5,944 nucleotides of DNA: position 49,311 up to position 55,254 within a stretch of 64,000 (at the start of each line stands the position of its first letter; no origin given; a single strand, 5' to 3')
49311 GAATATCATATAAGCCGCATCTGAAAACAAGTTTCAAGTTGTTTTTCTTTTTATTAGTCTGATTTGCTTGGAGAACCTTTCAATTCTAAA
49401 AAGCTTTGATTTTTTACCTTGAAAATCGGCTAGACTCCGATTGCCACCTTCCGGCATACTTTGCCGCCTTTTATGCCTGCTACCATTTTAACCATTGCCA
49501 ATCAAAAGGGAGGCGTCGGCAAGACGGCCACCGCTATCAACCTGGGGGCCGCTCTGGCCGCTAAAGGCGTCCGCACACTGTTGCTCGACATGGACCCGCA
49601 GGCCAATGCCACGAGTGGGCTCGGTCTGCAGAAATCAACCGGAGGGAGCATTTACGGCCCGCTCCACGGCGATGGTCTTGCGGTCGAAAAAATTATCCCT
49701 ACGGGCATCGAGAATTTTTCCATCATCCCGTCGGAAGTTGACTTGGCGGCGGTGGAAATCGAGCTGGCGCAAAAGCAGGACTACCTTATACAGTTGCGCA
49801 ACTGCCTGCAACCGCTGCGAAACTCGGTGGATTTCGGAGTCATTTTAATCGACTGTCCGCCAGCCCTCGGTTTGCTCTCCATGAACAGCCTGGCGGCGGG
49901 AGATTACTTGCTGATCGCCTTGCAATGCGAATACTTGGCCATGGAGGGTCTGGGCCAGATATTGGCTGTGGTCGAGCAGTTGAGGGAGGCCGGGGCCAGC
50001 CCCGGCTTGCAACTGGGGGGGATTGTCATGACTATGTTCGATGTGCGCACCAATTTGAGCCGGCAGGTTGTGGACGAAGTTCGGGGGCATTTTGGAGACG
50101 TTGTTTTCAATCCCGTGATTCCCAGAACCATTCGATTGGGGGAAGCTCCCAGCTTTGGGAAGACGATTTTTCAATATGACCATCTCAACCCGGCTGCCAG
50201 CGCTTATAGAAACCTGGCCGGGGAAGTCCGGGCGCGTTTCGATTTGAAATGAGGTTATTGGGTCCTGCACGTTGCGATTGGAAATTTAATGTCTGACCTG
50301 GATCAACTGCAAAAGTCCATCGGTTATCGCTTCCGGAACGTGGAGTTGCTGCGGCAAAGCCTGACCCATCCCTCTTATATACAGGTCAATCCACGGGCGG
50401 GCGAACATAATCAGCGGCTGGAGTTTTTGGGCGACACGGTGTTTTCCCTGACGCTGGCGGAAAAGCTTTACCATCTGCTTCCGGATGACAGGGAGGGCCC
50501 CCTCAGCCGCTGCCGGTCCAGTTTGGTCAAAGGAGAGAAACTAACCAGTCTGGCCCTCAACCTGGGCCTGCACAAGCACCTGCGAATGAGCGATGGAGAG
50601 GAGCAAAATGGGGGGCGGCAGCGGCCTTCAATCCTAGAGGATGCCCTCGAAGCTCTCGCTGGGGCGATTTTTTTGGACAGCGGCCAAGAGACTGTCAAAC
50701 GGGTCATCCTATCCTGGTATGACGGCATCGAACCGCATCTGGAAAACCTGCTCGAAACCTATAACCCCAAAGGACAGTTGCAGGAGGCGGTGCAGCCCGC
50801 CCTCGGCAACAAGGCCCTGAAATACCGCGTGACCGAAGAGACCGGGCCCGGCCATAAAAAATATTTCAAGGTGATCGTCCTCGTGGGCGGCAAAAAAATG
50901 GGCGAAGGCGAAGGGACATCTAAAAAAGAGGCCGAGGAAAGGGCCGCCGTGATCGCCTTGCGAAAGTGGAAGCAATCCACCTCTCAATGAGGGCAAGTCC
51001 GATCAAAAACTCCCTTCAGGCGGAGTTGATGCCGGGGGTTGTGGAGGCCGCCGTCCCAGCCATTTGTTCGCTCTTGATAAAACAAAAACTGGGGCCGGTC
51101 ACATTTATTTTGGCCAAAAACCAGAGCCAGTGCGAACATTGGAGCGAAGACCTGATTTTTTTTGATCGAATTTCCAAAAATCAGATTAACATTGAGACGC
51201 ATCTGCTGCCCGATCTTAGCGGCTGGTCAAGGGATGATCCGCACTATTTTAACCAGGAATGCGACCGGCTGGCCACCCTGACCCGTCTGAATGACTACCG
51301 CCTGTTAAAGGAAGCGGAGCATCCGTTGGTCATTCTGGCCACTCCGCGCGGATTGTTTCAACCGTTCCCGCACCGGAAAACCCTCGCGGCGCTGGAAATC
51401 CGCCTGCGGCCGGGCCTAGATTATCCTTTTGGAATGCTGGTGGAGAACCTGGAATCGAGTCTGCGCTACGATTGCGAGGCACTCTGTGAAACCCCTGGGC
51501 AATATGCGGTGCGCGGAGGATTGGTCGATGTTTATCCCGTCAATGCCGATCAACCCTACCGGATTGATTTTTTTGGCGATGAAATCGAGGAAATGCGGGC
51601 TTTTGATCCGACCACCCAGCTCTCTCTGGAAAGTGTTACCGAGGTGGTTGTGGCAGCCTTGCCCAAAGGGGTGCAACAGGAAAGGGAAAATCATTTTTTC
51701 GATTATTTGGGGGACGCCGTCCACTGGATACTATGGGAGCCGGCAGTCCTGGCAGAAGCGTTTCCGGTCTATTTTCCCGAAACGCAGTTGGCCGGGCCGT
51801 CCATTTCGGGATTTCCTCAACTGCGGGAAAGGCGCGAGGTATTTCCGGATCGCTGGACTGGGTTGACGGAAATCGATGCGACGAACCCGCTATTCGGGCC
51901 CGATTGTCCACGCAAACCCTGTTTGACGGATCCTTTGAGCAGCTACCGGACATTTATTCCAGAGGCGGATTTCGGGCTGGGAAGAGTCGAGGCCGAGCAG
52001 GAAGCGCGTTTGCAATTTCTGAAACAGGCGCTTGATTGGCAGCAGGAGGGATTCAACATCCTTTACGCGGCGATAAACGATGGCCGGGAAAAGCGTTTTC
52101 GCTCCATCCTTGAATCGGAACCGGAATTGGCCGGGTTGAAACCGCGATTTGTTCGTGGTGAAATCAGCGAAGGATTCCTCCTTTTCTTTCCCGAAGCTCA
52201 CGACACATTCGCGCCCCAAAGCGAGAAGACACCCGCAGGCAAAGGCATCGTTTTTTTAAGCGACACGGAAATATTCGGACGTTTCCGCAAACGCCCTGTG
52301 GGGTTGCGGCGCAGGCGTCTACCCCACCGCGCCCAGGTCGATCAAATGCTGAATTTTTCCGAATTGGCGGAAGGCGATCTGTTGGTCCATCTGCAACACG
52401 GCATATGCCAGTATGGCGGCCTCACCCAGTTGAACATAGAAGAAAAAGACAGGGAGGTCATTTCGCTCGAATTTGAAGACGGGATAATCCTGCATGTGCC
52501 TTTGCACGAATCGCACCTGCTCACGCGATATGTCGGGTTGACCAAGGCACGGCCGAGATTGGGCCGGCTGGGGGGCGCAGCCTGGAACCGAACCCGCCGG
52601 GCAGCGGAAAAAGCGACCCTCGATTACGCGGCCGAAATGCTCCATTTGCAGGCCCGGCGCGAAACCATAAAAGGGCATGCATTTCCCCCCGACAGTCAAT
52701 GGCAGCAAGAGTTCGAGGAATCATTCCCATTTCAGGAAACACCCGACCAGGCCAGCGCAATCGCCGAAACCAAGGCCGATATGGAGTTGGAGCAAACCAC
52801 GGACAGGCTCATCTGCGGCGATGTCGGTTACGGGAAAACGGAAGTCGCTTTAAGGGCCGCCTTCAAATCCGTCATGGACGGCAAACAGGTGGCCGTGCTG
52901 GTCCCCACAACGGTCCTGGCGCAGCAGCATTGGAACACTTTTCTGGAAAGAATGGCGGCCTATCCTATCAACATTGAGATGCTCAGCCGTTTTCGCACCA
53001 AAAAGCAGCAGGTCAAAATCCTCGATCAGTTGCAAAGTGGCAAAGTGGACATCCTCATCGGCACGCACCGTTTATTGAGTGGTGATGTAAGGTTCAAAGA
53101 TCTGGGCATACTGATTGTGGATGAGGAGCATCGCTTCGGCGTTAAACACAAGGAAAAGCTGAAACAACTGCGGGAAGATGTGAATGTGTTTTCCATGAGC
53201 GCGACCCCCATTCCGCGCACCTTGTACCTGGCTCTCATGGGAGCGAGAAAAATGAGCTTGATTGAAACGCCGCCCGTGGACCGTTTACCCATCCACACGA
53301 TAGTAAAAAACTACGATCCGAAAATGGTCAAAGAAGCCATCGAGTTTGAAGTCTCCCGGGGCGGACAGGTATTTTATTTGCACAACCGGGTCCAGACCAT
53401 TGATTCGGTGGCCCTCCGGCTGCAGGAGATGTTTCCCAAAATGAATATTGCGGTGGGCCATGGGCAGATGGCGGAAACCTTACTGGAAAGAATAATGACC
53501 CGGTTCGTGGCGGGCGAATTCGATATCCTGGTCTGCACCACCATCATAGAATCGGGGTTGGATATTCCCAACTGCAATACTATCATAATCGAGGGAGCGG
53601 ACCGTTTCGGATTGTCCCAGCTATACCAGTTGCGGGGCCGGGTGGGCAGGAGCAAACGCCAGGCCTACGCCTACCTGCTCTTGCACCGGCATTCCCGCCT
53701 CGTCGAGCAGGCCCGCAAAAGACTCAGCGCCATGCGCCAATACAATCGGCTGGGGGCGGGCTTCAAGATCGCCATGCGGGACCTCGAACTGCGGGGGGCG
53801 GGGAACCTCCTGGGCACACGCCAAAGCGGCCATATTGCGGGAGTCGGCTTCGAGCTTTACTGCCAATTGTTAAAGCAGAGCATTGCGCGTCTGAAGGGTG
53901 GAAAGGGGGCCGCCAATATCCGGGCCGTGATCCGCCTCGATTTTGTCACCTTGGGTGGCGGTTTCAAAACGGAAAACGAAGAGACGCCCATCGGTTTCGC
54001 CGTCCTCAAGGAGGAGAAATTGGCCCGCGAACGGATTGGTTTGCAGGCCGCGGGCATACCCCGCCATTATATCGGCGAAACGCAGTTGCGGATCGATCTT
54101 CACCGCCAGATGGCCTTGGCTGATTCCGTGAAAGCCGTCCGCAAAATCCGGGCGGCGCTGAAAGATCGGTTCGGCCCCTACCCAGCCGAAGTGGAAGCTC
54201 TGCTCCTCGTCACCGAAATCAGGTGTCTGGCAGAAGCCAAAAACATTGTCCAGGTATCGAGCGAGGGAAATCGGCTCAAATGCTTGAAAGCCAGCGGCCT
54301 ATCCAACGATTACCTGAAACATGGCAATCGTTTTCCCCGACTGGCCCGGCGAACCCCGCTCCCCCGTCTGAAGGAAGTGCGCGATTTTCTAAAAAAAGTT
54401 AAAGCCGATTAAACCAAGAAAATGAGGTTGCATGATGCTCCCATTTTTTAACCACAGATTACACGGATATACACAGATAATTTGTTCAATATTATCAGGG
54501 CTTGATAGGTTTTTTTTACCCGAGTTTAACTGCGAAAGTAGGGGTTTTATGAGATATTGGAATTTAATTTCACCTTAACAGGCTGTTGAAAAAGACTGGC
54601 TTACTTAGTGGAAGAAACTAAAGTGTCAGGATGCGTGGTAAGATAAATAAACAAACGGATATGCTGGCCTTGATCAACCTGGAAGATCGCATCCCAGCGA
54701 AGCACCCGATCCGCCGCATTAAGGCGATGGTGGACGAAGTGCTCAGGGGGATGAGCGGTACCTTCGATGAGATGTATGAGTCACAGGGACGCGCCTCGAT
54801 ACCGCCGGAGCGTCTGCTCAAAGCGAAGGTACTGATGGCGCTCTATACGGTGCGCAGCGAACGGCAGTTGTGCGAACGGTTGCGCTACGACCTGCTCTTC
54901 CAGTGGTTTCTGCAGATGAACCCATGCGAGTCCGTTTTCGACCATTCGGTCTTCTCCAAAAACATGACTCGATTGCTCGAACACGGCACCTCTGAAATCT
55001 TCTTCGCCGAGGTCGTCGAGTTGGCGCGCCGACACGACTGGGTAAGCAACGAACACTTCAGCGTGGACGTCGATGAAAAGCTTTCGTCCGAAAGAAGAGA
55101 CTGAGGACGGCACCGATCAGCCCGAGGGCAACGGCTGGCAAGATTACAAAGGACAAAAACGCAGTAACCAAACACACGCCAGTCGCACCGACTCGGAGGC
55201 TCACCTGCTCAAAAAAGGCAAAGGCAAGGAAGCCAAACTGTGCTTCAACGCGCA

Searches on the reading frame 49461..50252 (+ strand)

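Call 10: search_protein_families(library=pfam, max_evalue=1, proteins=[window:49461-50252:+])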
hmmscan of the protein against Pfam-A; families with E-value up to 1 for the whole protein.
window:49461-50252:+ (263 aa): 9 families
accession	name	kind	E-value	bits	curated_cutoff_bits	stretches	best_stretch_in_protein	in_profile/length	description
PF13614.12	AAA_31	-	1.3e-50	172.2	27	1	8-177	2-170/177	AAA domain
PF01656.29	CbiA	-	1.7e-25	89.8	25.4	1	10-236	1-125/125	CobQ/CobB/MinD/ParA nucleotide binding domain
PF00142.24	Fer4_NifH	-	1.9e-10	41.1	25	2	16-53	8-45/271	4Fe-4S iron sulfur cluster binding proteins, NifH/frxC family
PF09140.17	MipZ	-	1.9e-07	31.1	20.7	1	9-47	2-40/262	ATPase MipZ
PF10609.15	ParA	-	8.8e-07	29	27.1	1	8-47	4-43/246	NUBPL iron-transfer P-loop NTPase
PF02374.21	ArsA_ATPase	-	6e-05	22.8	24.3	1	15-49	8-42/305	Anion-transporting ATPase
PF06564.18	CBP_BcsQ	-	0.0015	18.5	21.3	1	9-47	3-41/234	Cellulose biosynthesis protein BcsQ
PF07015.17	VirC1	-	0.0048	16.7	24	1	9-46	3-40/231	VirC1 protein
PF13481.12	AAA_25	-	0.24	11.4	27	1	2-41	27-65/195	AAA domain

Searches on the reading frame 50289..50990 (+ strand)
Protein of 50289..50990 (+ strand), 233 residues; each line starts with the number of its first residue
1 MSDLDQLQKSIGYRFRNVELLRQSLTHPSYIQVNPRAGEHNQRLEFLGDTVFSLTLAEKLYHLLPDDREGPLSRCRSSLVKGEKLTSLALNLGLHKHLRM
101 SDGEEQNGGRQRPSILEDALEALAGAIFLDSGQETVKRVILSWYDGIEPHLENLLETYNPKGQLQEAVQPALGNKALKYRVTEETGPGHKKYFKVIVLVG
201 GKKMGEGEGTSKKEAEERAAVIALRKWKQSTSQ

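Call 10: search_protein_families(library=pfam, max_evalue=1, proteins=[window:50289-50990:+])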
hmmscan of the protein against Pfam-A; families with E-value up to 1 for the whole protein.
window:50289-50990:+ (233 aa): 6 families
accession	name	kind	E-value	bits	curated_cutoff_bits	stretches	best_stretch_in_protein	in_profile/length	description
PF14622.11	Ribonucleas_3_3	-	1.5e-30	106.4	35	1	18-143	2-123/128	Ribonuclease-III-like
PF00636.31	Ribonuclease_3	-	3.2e-21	76.5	27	1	42-132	1-102/102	Ribonuclease III domain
PF00035.32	dsrm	-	7.7e-16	58.9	23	1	160-226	1-65/66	Double-stranded RNA binding motif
PF24995.1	DSRM_2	-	3e-05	24.8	27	1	160-228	9-78/79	dsRNA binding domain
PF22935.1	RM44_endonuclase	-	0.0005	20.6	27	1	14-126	16-138/139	Large ribosomal subunit protein mL44, endonuclease domain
PF09474.15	Type_III_YscX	-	0.013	16.3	25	1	146-177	33-64/119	Type III secretion system YscX (type_III_YscX)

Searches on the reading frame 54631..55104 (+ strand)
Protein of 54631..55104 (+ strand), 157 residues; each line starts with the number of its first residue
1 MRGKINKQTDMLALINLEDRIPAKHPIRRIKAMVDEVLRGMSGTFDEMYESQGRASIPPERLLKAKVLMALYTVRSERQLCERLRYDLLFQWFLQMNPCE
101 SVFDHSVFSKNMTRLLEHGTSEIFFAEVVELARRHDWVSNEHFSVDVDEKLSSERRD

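Call 10: search_protein_families(library=pfam, max_evalue=1, proteins=[window:54631-55104:+])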
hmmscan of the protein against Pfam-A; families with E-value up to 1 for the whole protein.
window:54631-55104:+ (157 aa): 1 family
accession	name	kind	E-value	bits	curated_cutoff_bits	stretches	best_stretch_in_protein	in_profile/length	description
PF05598.16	DUF772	-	3.1e-20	72.4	23.1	1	53-124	1-71/74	Transposase domain (DUF772)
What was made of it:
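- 54579..56679 (.): IS5-family element (1,291 bp native) inserted at a TTAA in the last codons of gene B. It is itself interrupted by IS1 copy C1. DUF772 transposase domain in call 10.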
